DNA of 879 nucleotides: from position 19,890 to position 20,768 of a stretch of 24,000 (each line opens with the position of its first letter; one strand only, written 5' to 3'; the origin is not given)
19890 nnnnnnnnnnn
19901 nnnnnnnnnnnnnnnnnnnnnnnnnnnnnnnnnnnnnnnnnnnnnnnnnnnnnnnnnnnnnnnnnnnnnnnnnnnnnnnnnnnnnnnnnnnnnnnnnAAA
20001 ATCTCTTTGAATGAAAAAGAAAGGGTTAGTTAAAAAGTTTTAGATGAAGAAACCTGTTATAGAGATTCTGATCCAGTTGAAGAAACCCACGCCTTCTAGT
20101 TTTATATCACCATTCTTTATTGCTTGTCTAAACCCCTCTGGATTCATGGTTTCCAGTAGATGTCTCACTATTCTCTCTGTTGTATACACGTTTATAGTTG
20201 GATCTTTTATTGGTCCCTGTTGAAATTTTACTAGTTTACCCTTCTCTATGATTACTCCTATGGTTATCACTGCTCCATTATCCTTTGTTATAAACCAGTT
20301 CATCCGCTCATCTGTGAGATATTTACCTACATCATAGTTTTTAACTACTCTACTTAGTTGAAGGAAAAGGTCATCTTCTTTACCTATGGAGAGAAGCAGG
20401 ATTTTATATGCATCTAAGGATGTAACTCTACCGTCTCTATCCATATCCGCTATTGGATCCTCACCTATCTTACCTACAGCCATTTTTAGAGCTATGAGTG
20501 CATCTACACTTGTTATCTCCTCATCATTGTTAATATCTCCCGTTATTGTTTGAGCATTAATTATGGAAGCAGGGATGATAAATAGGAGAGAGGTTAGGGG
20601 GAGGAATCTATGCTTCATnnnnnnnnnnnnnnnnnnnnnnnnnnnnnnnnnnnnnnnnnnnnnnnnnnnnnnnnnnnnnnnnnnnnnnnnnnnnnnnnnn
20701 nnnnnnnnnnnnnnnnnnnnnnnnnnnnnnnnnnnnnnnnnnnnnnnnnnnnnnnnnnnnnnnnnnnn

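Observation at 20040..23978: Three-gene cohesin-dockerin operon predicted to build a self-assembling archaeal cell-surface complex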

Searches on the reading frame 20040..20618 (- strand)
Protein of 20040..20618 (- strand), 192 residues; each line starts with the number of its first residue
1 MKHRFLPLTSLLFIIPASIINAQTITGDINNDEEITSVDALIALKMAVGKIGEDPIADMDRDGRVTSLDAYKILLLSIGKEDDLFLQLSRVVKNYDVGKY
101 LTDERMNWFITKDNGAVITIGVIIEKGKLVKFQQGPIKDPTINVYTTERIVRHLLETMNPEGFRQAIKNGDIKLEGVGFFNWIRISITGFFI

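Call 3: search_protein_families(library=pfam, proteins=[window:20040-20618:-], max_evalue=1)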
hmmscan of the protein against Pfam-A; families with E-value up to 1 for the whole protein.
window:20040-20618:- (192 aa): 1 family
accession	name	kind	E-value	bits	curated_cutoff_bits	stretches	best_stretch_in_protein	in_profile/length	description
PF00404.24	Dockerin_1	-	9.6e-07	29.4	22.9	1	27-71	2-50/57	Dockerin type I domain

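Call 4: search_protein_families(library=ncbifam, proteins=[window:20040-20618:-], max_evalue=1)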
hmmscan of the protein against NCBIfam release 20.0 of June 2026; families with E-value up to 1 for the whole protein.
window:20040-20618:- (192 aa): 2 families
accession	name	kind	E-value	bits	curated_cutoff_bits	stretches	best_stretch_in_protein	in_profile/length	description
NF049990.1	CellobisidaseCelK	equivalog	0.00048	18.4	1700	1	22-73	825-878/889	cellulose 1,4-beta-cellobiosidase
TIGR01669.1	phage_XkdX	equivalog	0.042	13.6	28.2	1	91-112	8-29/45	XkdX family protein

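Call 13: find_homologous_proteins(query=window:20040-20618:-, max_evalue=0.001)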
Query window:20040-20618:- (192 aa): 11 proteins with E <= 0.001 among 84 candidates.
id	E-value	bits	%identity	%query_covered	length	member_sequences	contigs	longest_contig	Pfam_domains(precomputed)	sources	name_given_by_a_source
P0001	1.6e-120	418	100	100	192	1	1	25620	PF00404.25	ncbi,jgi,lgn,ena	-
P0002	1.8e-101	355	88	100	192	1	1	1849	PF00404.25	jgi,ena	-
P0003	5.3e-81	289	73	91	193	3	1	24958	PF00404.25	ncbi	-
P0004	6.6e-79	282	69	99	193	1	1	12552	PF00404.25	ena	-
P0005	2.3e-78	280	68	97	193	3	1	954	PF00404.25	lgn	-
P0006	6.0e-75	269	70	88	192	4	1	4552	PF00404.25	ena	-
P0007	9.5e-72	259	66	89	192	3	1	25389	PF00404.25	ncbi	-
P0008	2.1e-53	199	55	88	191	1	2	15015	PF00404.25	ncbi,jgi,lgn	jgi:hypothetical protein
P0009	8.8e-52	193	49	98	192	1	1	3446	PF00404.25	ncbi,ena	-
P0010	2.5e-7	49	58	29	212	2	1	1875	PF00404.25,PF00963.25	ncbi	ncbi:MAG: cohesin domain-containing protein, partial [Methanosarcinales archaeon]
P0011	2.7e-5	42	65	19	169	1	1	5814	PF00404.25,PF09394.17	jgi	jgi:inhibitor of cysteine peptidase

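Call 14: find_encoding_contigs(protein=P0008, flank=10000, max_places=3)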
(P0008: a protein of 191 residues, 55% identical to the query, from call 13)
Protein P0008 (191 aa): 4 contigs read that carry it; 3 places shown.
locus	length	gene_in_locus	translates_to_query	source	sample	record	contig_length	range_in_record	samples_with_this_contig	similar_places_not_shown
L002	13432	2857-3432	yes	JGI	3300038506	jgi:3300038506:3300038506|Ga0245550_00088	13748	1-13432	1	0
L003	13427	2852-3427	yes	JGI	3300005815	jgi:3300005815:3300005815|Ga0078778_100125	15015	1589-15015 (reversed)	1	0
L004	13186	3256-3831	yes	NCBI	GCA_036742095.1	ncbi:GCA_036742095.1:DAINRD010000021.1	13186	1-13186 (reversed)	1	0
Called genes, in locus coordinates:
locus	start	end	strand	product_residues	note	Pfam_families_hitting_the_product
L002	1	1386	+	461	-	?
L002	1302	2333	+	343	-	PF00963:Cohesin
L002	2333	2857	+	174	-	PF00963:Cohesin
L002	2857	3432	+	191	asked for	PF00404:Dockerin_1 (weak)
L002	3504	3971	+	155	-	PF05708:Peptidase_C92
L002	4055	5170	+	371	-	PF00733:Asn_synthase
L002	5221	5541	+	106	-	PF03692:CxxCxxCC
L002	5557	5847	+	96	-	-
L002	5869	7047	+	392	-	-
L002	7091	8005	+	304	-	PF00702:Hydrolase (faint)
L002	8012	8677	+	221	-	PF02525:Flavodoxin_2, PF03358:FMN_red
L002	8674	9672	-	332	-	PF01137:RTC, PF05189:RTC_insert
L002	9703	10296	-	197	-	PF13886:TM7S3_TM198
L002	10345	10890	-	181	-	PF01949:Endo_dU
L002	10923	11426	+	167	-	PF12917:YfbR-like, PF13023:HD_3, PF01966:HD (weak)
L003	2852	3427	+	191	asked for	PF00404:Dockerin_1 (weak)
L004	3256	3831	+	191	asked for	PF00404:Dockerin_1 (weak)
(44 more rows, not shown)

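Call 15: find_encoding_contigs(protein=P0003, flank=10000, max_places=3)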
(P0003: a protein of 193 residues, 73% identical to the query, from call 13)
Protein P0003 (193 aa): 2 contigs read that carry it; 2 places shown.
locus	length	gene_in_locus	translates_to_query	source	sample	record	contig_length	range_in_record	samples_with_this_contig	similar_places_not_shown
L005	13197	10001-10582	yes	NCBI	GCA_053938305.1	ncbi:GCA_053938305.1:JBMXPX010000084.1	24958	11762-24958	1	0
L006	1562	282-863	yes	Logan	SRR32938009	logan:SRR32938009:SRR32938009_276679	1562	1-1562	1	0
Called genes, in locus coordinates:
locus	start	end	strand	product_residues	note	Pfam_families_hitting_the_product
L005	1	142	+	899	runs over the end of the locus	PF00133:tRNA-synt_1, PF09334:tRNA-synt_1g, PF08264:Anticodon_1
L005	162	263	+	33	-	-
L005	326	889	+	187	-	PF01184:Gpr1_Fun34_YaaH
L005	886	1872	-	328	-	PF04015:DUF362, PF13746:Fer4_18 (weak), PF00037:Fer4, PF12837:Fer4_6 (weak), PF12838:Fer4_7, PF13187:Fer4_9 (weak), PF13237:Fer4_10 (weak), PF25160:LdpA_Fe-S-bd (weak), +4 more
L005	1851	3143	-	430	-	PF00215:OMPdecase, PF00977:His_biosynth (faint), PF03737:RraA-like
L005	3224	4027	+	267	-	PF01209:Ubie_methyltran, PF01135:PCMT (weak), PF13489:Methyltransf_23, PF06325:PrmA (weak), PF08241:Methyltransf_11, PF08242:Methyltransf_12, PF13649:Methyltransf_25, PF13847:Methyltransf_31, +1 more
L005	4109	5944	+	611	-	PF07676:PD40 (faint), PF26550:Tricorn_2nd (faint), PF26549:Tricorn_N (weak), PF00963:Cohesin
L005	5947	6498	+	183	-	PF00963:Cohesin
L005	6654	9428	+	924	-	PF01839:FG-GAP (faint), PF13517:FG-GAP_3, PF00963:Cohesin, PF00404:Dockerin_1 (weak)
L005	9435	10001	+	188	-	PF00963:Cohesin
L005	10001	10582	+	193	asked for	PF00404:Dockerin_1 (weak)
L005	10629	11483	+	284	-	PF00763:THF_DHG_CYH, PF02882:THF_DHG_CYH_C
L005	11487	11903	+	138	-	PF01998:DUF131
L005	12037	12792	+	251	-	PF01149:Fapy_DNA_glyco, PF06831:H2TH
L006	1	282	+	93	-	?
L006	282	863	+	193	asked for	PF00404:Dockerin_1 (weak)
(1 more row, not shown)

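Call 16: find_encoding_contigs(protein=P0007, flank=10000, max_places=3)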
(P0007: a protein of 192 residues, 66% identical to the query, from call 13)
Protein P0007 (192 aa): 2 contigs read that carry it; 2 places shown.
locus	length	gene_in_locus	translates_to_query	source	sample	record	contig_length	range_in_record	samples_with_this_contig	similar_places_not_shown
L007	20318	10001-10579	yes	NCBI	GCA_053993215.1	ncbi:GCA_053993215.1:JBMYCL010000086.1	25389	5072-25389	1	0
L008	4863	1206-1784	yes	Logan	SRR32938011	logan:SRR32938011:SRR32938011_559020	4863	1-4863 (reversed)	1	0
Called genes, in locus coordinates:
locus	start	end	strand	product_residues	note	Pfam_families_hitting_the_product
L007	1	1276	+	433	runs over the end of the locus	PF03415:Peptidase_C11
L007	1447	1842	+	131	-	PF02675:AdoMet_dc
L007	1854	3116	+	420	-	PF00709:Adenylsucc_synt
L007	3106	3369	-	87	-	-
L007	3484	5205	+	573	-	PF04055:Radical_SAM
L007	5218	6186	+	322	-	PF01073:3Beta_HSD, PF01370:Epimerase, PF02719:Polysacc_synt_2, PF04321:RmlD_sub_bind, PF08659:KR (faint), PF13460:NAD_binding_10 (weak), PF16363:GDP_Man_Dehyd, PF07993:NAD_binding_4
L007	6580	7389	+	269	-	PF05148:Methyltransf_8 (faint), PF13489:Methyltransf_23, PF06325:PrmA (weak), PF01209:Ubie_methyltran, PF13847:Methyltransf_31, PF08241:Methyltransf_11, PF08242:Methyltransf_12, PF13649:Methyltransf_25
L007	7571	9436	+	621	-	PF26549:Tricorn_N (faint), PF07676:PD40 (faint), PF00963:Cohesin, PF00404:Dockerin_1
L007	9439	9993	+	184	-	PF00963:Cohesin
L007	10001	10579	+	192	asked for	PF00404:Dockerin_1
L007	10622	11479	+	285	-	PF00763:THF_DHG_CYH, PF02882:THF_DHG_CYH_C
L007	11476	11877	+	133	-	PF01998:DUF131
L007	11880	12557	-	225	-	PF01209:Ubie_methyltran, PF05148:Methyltransf_8 (faint), PF13489:Methyltransf_23, PF02390:Methyltransf_4 (weak), PF13847:Methyltransf_31, PF08241:Methyltransf_11, PF08242:Methyltransf_12, PF13649:Methyltransf_25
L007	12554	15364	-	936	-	PF00133:tRNA-synt_1, PF09334:tRNA-synt_1g, PF13603:tRNA-synt_1_2 (weak), PF08264:Anticodon_1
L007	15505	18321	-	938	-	PF04389:Peptidase_M28, PF00801:PKD, PF18911:PKD_4, PF00801:PKD, PF18911:PKD_4, PF05048:NosD, PF13229:Beta_helix, PF05048:NosD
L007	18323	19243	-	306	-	-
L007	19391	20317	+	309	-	?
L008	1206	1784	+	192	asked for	PF00404:Dockerin_1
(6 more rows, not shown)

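Call 26: predict_structure(alignment_id=A1)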
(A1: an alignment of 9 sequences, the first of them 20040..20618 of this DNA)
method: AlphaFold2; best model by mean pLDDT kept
length: 192 residues; sequences in the alignment: 9
mean_pLDDT: 71.4   pTM: 0.49
mean pLDDT of the five models: 71.4, 61.6, 57.9, 57.0, 55.8
residues with pLDDT >= 90: 2; 70-90: 114; 50-70: 61; < 50: 15
segments of 3 or more residues with pLDDT < 50: 1-3, 96-98, 189-192
pLDDT, mean of each block of 10 residues (from residue 1): 52 54 70 83 88 85 83 73 63 54 77 80 73 80 83 69 74 71 50 41
secondary structure, 60 per line:
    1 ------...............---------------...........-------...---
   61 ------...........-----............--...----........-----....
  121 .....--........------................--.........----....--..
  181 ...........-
elements in order: H7-21 H37-47 H67-77 H83-94 E104-111 E117-125 E128-135 E142-147 H148-157 H160-168 E173-176 H179-191

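Call 28: fold_search(model_id=the predicted structure, library=pdb)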
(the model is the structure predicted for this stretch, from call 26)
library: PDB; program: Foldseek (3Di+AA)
matches with E <= 10: 643; with E <= 0.001: 16
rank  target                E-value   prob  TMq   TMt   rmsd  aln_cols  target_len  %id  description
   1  4jgx_A                6.4e-05  1.00  0.32  0.48   6.9       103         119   12  The Structure of Sterol Carrier Protein 2 from the Yeast Yarrowia Lipolytica (released 2013-12-18)
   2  3bdq_B                8.6e-05  1.00  0.35  0.56   4.6       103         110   16  Room Tempreture Crystal Structure of Sterol Carrier Protein-2 Like-2 (released 2008-01-01)
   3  4jgx_B                1.7e-04  1.00  0.31  0.45   8.1       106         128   13  The Structure of Sterol Carrier Protein 2 from the Yeast Yarrowia Lipolytica (released 2013-12-18)
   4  2nbm_MODEL_1_A        2.1e-04  1.00  0.35  0.56   4.1        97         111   16  Solution NMR structure of ligand free sterol carrier protein 2 like 2 from Aedes aegypti (released 2017-03-08)
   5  3bdq_A                2.5e-04  1.00  0.34  0.56   4.8       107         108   16  Room Tempreture Crystal Structure of Sterol Carrier Protein-2 Like-2 (released 2008-01-01)
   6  3cnu                  2.8e-04  1.00  0.34  0.51   5.5       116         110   13  Crystal structure of the predicted coding region AF_1534 from Archaeoglobus fulgidus (released 2008-04-15)
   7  6ovp_A                4.0e-04  1.00  0.31  0.47   6.2        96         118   12  Sterol Carrier Protein 2 from Yarrowia Lipolytica (apo form) (released 2020-05-20)
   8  2cfu                  4.5e-04  1.00  0.33  0.12   9.2       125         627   14  Crystal structure of SdsA1, an alkylsulfatase from Pseudomonas aeruginosa, in complex with 1-decane-sulfonic-acid. (released 2006-04-26)
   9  8af2_A                5.1e-04  1.00  0.34  0.49   5.9       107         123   18  Human Sterol Carrier Protein with unnatural amino acid 2,2'-bipyridine alanine incorporated at position 111 (released 2023-08-16)
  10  2ksh_MODEL_1_A        5.1e-04  1.00  0.32  0.49   6.1       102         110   13  Solution NMR structure of apo Sterol Carrier Protein - 2 from Aedes aegypti (AeSCP-2) (released 2010-03-31)
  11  3bn8_B                5.1e-04  1.00  0.34  0.51   5.5       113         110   12  Crystal structure of a putative sterol carrier protein type 2 (af1534) from archaeoglobus fulgidus dsm 4304 at 2.11 A  (released 2007-12-25)
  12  3bn8_A                6.1e-04  1.00  0.32  0.46   6.0       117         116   13  Crystal structure of a putative sterol carrier protein type 2 (af1534) from archaeoglobus fulgidus dsm 4304 at 2.11 A  (released 2007-12-25)
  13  8af3                  6.9e-04  1.00  0.35  0.54   6.2       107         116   15  Sterol carrier protein Artifical metalloenzyme incorporating Q111C mutation coupled to 2,2'-bipyridine (released 2023-08-16)
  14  8af2_B                7.3e-04  1.00  0.34  0.50   6.0       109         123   17  Human Sterol Carrier Protein with unnatural amino acid 2,2'-bipyridine alanine incorporated at position 111 (released 2023-08-16)
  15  2cg2                  9.2e-04  1.00  0.33  0.12   9.1       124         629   14  Crystal structure of SdsA1, an alkylsulfatase from Pseudomonas aeruginosa, in complex with sulfate (released 2006-04-26)
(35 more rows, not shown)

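Call 30: find_related_loci(query=A1, collection=genome_contigs, flank=10000)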
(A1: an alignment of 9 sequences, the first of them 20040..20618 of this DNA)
Query A1 (192 aa) in genome_contigs; peptide patterns used: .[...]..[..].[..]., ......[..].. (x = any residue, [..] = any of these).
164 stretches matched a pattern; 9 encode a relative of the query (tblastn E <= 1e-3); 9 distinct loci.
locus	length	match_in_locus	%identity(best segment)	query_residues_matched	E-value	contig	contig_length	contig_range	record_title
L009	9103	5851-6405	67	5-191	3e-83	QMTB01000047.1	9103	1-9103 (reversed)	MAG: Thermoplasmata archaeon isolate B44_G15 B44_Guay15_scaffold_02254, whole genome shotgun sequence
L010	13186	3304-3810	55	22-190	2e-59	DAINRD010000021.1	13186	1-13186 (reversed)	MAG TPA_asm: Archaeoglobus sp. isolate CTOTU24189 NODE_96_length_13186_cov_6.342015, whole genome shotgun sequence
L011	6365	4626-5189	50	2-191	9e-57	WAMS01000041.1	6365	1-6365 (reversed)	MAG: Geoglobus sp. isolate S139_78_esom k151_213064, whole genome shotgun sequence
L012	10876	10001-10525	51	11-185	1e-52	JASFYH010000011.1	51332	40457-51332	MAG: Archaeoglobales archaeon isolate JZ-3_D_bin_138 NODE_11_length_51332_cov_4.131257, whole genome shotgun sequence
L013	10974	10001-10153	59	27-77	4e-14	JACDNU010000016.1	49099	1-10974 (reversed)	MAG: Archaeoglobus sp. isolate GB_MAG3_049 c_000000000549, whole genome shotgun sequence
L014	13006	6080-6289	49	19-84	8e-12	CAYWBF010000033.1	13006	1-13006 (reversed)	MAG TPA_asm: uncultured Eubacteriales bacterium isolate SRP242652_co2_15 genome assembly, contig: NODE_5279_length_13006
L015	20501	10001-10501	50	25-191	2e-55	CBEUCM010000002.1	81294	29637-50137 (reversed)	MAG TPA_asm: uncultured Archaeoglobaceae archaeon isolate SRR24791474_metabat2_3 genome assembly, contig: ERZ25515408.67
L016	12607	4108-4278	42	27-79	2e-7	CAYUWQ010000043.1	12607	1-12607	MAG TPA_asm: uncultured Eubacteriales bacterium isolate SRP294416_co1_216 genome assembly, contig: NODE_10793_length_126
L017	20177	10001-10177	44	25-79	3e-7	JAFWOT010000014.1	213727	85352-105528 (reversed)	MAG: Clostridia bacterium isolate RGIG5933 Sheep_Omasum-1__c336832, whole genome shotgun sequence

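Call 35: search_solved_structures(query=L013:8351-10231:+, max_evalue=0.001, show_alignments=1)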
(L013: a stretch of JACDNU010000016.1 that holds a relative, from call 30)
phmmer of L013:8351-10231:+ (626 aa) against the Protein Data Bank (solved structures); distinct sequences matched with E-value up to 0.001: 2.
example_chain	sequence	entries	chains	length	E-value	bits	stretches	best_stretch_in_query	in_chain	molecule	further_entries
2xdh_A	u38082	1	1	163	5.6e-38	133.8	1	386-549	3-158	COHESIN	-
3ul4_A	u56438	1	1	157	0.00031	22.3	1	387-477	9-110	Cellulosome-anchoring protein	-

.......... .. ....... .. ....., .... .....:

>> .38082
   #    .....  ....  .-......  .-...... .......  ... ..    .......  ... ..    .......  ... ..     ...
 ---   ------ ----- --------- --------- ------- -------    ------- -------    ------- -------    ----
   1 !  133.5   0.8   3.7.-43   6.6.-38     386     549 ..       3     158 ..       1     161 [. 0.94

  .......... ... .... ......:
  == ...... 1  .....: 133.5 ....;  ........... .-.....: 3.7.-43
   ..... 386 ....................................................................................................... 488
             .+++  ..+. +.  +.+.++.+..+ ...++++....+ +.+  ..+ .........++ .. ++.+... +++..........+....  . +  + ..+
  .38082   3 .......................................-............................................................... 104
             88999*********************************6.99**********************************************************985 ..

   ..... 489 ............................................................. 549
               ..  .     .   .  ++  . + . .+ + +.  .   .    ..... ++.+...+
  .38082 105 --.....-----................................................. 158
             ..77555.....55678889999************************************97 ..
